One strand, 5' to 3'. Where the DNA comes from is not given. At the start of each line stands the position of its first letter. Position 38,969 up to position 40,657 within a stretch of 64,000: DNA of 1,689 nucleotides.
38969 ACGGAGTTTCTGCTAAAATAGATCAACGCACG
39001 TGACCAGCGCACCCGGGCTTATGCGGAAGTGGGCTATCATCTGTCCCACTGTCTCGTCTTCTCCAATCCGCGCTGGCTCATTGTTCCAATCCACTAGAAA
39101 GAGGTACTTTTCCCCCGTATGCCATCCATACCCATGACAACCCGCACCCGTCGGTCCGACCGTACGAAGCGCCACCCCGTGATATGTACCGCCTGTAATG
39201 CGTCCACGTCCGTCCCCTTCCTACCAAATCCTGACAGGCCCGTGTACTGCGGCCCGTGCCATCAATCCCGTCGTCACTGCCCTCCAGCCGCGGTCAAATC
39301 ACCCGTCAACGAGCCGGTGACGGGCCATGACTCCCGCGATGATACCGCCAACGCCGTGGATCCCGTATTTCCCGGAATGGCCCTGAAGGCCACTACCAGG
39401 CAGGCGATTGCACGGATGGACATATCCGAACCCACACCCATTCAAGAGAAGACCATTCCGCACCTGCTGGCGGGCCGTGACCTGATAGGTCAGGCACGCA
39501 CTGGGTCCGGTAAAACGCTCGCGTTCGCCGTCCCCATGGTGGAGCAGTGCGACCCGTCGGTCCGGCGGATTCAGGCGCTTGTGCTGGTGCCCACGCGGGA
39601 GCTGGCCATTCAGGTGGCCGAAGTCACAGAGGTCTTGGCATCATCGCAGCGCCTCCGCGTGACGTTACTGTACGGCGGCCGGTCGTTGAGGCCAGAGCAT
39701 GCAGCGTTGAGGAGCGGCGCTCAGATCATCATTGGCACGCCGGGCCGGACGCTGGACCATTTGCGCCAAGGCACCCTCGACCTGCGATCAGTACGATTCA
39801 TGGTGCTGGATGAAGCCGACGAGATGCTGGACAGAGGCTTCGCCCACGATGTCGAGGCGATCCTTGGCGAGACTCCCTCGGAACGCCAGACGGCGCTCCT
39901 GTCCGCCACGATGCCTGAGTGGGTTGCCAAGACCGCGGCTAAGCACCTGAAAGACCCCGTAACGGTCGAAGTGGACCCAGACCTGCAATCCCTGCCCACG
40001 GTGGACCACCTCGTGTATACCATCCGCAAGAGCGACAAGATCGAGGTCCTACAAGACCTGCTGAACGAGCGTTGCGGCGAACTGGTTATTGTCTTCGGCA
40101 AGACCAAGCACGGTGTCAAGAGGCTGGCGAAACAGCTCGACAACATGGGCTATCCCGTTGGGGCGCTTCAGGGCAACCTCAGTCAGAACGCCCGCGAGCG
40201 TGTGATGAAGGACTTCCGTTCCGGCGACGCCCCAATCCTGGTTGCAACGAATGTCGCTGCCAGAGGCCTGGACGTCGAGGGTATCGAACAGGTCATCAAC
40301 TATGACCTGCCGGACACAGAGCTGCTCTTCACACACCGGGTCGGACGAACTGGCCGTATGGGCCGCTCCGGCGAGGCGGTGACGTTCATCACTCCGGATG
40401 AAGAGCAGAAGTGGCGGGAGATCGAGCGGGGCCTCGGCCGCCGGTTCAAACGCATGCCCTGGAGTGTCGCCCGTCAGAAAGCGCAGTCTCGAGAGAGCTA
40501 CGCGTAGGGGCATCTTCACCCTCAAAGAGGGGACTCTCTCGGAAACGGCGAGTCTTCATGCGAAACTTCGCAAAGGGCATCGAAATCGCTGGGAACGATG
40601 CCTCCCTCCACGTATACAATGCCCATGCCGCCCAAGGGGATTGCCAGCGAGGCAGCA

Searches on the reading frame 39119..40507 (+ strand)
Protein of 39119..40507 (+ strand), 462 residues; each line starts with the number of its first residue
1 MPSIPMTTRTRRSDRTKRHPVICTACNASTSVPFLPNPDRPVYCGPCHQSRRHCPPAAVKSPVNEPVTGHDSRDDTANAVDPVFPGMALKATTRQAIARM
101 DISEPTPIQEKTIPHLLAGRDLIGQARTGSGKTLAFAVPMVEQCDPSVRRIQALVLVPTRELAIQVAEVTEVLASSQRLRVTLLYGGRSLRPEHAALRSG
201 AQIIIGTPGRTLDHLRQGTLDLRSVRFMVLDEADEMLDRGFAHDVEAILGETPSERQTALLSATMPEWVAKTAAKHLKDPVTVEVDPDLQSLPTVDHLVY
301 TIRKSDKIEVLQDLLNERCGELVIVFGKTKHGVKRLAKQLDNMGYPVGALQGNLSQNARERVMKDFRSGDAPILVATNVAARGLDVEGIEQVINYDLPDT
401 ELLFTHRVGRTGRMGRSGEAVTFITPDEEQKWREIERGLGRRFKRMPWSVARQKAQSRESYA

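Call 19: search_protein_families(library=ncbifam, proteins=[window:39119-40507:+], max_evalue=0.00001)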
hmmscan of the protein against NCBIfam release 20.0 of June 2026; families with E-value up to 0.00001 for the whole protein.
window:39119-40507:+ (462 aa): 33 families (the best 25 are shown)
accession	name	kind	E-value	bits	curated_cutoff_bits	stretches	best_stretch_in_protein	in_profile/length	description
NF053631.1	RNA_helic_CshA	equivalog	9.5e-123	410.3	646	1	86-458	3-375/434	degradosome RNA helicase CshA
NF008744.0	PRK11776.1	equivalog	2.4e-109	366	524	1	84-454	6-376/460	ATP-dependent RNA helicase DbpA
NF008642.0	PRK11634.1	equivalog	7.3e-99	331.9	989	1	82-439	6-364/628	DEAD/DEAH family ATP-dependent RNA helicase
NF053710.1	RNA_heli_RhlE2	exception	7.7e-98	328.5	925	1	89-437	8-366/635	RNA helicase RhlE2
NF007882.0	PRK10590.1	equivalog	3.9e-92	309.6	743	1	85-446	4-371/456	ATP-dependent RNA helicase RhlE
NF053711.1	RNA_heli_RhlE1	exception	1.1e-91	307.8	750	1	92-445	11-369/434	RNA helicase RhlE1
NF053636.1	DDHlcsCsdAPsy1082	equivalog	2e-87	293.9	890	1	92-443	13-366/512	DEAD/DEAH box helicase CsdA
NF008394.0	PRK11192.1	equivalog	1.9e-86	290.6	507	1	84-444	5-371/441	ATP-dependent RNA helicase SrmB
NF003419.0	PRK04837.1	equivalog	6e-84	282.2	588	1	84-429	11-365/424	ATP-dependent RNA helicase RhlB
NF002340.1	PRK01297.1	equivalog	1.1e-79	268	564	1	86-442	5-371/372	ATP-dependent RNA helicase RhlB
NF003390.0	PRK04537.1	equivalog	4.8e-72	243.8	732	1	87-424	14-361/572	ATP-dependent RNA helicase RhlB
NF010337.0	PRK13766.1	equivalog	7e-20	70.7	610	1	308-428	354-484/781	Hef nuclease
TIGR01389.1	recQ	equivalog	8.5e-18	64.1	640.2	1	107-427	16-331/591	DNA helicase RecQ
TIGR03817.1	DECH_helic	hypoth_equivalog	4e-15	55.1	874.1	1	90-235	22-168/742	helicase/secretion neighborhood putative DEAH-box helicase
TIGR00614.1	recQ_fam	subfamily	1.1e-13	50.8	219.8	1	300-430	203-336/470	RecQ family ATP-dependent DNA helicase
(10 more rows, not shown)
